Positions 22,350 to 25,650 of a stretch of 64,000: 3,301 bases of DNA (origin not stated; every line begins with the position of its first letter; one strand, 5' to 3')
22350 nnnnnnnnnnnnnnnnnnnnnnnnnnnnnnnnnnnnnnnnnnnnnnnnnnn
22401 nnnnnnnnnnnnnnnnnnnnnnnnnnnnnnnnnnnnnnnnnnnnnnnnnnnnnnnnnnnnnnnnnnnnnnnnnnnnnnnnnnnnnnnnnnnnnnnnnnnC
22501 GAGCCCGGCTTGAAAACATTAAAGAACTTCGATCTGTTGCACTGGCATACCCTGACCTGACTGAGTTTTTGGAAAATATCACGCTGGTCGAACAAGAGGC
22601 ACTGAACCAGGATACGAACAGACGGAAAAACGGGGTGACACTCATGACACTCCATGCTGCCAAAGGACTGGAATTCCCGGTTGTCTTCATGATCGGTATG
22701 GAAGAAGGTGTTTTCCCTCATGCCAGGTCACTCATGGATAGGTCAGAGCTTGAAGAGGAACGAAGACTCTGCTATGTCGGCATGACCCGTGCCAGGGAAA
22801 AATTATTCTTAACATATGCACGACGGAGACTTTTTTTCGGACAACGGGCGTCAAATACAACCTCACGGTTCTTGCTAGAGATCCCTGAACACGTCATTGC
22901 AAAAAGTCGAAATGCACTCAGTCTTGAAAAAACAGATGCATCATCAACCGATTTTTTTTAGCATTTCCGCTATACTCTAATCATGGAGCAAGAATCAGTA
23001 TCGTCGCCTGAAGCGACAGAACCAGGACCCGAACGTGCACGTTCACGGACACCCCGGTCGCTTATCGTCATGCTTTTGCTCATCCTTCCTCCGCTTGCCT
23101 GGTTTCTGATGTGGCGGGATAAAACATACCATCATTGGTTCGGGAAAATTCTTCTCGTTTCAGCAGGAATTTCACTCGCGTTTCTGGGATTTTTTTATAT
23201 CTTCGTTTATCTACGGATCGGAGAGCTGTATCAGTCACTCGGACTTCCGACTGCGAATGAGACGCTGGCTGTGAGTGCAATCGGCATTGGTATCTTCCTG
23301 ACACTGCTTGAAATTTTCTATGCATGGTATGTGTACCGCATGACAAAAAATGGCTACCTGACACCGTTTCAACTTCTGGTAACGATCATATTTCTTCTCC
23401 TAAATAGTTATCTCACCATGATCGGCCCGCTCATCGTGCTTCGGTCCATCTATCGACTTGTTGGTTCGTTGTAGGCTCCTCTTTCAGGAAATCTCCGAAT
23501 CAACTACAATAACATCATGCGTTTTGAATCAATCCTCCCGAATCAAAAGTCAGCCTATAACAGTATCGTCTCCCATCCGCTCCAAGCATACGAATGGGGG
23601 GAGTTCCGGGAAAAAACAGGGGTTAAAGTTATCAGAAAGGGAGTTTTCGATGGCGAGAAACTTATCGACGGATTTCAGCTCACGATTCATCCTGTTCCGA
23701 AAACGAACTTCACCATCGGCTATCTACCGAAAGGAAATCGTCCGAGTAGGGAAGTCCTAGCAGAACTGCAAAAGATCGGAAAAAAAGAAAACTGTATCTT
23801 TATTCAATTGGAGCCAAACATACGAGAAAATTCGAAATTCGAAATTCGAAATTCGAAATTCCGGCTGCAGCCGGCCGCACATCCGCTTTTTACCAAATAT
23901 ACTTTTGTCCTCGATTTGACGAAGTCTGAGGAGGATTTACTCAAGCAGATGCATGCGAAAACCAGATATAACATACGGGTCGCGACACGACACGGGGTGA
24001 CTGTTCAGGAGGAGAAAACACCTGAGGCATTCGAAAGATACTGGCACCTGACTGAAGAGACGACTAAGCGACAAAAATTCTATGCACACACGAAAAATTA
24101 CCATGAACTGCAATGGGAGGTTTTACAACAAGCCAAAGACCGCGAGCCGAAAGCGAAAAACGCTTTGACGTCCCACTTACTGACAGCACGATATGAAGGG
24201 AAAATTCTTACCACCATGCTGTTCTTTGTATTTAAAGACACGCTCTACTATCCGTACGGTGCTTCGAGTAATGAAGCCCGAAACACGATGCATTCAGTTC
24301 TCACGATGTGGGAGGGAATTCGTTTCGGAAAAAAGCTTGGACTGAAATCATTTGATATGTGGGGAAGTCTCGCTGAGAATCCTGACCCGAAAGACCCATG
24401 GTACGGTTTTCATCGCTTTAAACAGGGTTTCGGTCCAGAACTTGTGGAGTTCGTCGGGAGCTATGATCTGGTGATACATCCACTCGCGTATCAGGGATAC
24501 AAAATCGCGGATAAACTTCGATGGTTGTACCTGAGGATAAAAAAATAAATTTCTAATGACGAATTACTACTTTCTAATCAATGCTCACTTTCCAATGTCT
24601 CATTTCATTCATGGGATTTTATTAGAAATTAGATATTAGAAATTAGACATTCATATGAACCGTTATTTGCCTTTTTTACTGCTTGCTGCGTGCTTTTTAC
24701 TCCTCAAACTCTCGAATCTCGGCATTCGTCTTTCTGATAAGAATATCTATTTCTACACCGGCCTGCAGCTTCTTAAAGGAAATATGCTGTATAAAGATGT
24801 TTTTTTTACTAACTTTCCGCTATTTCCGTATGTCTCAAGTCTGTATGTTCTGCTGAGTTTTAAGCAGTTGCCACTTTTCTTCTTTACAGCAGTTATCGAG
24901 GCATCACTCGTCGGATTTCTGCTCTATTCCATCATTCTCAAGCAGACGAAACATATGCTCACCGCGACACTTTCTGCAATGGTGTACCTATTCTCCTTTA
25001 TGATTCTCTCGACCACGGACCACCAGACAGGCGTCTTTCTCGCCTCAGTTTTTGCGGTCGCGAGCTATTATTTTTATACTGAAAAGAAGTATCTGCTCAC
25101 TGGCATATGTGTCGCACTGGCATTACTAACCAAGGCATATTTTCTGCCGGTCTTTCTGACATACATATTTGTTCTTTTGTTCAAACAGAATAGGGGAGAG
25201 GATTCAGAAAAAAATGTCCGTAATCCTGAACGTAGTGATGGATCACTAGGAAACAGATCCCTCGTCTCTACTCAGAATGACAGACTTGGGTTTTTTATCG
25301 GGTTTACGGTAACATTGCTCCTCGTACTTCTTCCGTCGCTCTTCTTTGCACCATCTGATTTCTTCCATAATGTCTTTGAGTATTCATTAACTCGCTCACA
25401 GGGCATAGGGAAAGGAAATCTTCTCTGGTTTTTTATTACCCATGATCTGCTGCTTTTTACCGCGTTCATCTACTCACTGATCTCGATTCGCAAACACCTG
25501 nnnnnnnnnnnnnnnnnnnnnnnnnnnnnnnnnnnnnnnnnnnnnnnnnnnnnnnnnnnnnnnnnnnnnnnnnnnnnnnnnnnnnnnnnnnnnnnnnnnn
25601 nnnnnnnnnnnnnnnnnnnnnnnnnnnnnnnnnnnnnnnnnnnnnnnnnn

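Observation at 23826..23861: Heptanucleotide (GAAATTC) microsatellite inside the FemAB-like coding sequence: a potential phase-variation switch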

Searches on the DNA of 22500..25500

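Call 69: search_rna_families(source=window, start=22500, end=25500, threshold=evalue, max_evalue=1)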
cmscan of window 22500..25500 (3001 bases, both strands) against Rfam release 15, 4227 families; matches with E-value up to 1: 1.
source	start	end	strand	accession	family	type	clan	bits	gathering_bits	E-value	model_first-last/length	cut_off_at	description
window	23739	23862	+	RF03045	proV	Gene; sRNA;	-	18.8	88.5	0.32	1-149/149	no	proV RNA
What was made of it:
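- No Rfam match (call 69).
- Tried and rejected: Only a noise hit (proV, 18.8 bits against 88.5 gathering; call 69).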

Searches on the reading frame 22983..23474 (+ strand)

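Call 4: search_protein_families(library=pfam, proteins=[window:22983-23474:+], max_evalue=0.01)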
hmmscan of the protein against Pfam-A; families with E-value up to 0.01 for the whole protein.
window:22983-23474:+ (163 aa): 1 family
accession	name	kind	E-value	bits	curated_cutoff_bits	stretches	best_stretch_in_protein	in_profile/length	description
PF02175.22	7TM_GPCR_Srb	-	0.0045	17.3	21.7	1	27-94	130-197/236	Serpentine type 7TM GPCR chemoreceptor Srb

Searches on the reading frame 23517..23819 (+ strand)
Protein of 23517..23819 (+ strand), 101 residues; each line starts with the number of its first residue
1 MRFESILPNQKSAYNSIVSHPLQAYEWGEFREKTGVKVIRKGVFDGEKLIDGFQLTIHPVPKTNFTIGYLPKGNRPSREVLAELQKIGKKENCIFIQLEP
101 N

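Call 32: find_homologous_proteins(query=A2, max_evalue=1e-15)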
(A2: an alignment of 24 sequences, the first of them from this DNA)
Query A2 (24 sequences) (101 aa, profile of the alignment): 122 proteins with E <= 1e-15 among 436 candidates; the best 120 are listed.
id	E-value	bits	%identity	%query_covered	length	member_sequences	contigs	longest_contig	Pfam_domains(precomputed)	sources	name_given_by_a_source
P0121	2.6e-49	183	70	100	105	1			PF02388.23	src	-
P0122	1.1e-48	181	63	100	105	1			PF02388.23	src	-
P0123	2.2e-48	180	63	100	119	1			-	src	-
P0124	2.4e-48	180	61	100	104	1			PF02388.23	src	-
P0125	8.7e-48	178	75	100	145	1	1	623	-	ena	-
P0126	1.1e-47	178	60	100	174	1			PF02388.23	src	-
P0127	1.5e-47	177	66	100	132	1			PF02388.23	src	-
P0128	2.0e-47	177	67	97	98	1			-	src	-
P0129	2.3e-47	177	59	100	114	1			-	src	-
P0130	6.1e-47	175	64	98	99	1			-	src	-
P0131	6.6e-47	175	67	95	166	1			PF02388.23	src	-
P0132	1.1e-46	174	66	100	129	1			PF02388.23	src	-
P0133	3.8e-46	173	67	100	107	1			PF02388.23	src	-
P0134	2.4e-45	170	67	98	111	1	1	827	-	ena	-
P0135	3.1e-45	170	61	100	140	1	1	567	PF02388.23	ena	-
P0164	7.8e-39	149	61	100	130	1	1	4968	-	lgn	-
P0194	1.5e-30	123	63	82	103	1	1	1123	-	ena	-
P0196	2.2e-30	122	50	100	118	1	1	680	-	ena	-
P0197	3.9e-30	121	50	100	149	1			-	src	-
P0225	3.7e-22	96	54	83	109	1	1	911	-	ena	-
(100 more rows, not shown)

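Call 34: find_encoding_contigs(protein=P0164, flank=2500, max_places=3)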
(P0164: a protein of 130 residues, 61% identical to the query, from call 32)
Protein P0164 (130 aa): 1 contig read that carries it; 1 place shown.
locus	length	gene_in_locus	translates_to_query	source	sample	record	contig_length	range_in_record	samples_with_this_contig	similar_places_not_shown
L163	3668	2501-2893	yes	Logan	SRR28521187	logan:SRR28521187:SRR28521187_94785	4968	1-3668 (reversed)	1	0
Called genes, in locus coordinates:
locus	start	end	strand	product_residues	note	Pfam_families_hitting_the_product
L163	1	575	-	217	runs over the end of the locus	PF00121:TIM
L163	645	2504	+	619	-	PF00580:UvrD-helicase, PF13245:AAA_19, PF13604:AAA_30 (faint), PF01443:Viral_helicase1 (faint), PF13361:UvrD_C, PF13538:UvrD_C_2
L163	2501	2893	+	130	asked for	-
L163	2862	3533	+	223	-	PF02388:FemAB, PF13480:Acetyltransf_6, PF02388:FemAB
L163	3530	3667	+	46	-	?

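Call 35: find_encoding_contigs(protein=P0196, flank=2500, max_places=3)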
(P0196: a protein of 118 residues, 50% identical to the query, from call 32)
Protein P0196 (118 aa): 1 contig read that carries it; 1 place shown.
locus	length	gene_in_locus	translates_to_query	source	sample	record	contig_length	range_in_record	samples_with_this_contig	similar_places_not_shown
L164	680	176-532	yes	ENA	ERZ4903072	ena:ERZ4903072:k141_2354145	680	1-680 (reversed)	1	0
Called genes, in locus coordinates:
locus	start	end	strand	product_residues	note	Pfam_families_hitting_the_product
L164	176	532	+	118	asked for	-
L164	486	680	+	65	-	?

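Call 36: find_encoding_contigs(protein=P0225, flank=2500, max_places=3)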
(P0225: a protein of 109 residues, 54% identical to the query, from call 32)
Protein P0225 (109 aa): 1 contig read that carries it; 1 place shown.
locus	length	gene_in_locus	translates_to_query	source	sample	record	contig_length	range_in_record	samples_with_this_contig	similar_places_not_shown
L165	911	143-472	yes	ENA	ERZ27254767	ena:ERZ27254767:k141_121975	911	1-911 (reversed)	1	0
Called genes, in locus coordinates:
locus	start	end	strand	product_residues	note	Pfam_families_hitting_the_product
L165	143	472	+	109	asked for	-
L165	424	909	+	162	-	?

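Call 37: find_encoding_contigs(protein=P0194, flank=2500, max_places=3)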
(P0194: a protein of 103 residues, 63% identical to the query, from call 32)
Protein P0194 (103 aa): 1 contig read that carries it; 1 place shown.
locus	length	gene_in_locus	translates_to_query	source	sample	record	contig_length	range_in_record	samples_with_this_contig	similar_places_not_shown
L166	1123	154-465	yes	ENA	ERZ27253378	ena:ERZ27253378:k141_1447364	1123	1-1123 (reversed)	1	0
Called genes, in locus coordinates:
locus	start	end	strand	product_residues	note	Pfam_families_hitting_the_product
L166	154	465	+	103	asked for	-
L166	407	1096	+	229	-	PF02388:FemAB, PF13480:Acetyltransf_6, PF02388:FemAB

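Call 41: find_encoding_contigs(protein=P0125, flank=2500, max_places=3)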
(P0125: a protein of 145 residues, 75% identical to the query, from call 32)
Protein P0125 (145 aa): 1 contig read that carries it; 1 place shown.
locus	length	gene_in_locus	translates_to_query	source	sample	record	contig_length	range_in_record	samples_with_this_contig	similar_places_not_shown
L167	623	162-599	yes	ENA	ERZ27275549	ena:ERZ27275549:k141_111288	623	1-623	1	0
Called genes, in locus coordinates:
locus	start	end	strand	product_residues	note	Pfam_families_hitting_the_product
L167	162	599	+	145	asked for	-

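Call 60: find_encoding_contigs(protein=P0197, flank=1500, max_places=3)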
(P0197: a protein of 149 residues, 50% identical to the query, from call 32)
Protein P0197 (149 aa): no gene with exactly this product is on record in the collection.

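Call 61: list_cluster_members(proteins=[P0196, P0197, P0225, P0194])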
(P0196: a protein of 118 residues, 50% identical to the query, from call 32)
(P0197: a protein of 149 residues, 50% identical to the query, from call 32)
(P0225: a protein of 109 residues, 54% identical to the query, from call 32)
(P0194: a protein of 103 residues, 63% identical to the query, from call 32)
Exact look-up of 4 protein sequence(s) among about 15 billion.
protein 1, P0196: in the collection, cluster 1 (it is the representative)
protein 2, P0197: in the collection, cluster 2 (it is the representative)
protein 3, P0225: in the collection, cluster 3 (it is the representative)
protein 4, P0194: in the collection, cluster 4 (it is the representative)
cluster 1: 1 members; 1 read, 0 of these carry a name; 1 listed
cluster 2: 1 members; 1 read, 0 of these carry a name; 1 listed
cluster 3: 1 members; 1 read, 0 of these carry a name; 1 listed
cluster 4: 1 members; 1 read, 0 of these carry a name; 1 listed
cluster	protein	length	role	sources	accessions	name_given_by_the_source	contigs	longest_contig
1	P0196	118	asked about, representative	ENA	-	-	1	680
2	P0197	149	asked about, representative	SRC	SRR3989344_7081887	-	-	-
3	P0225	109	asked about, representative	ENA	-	-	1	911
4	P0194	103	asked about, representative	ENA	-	-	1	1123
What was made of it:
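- Tried and rejected: Cluster look-up of the OFF proteins: all are singletons, so no extra members (call 61).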
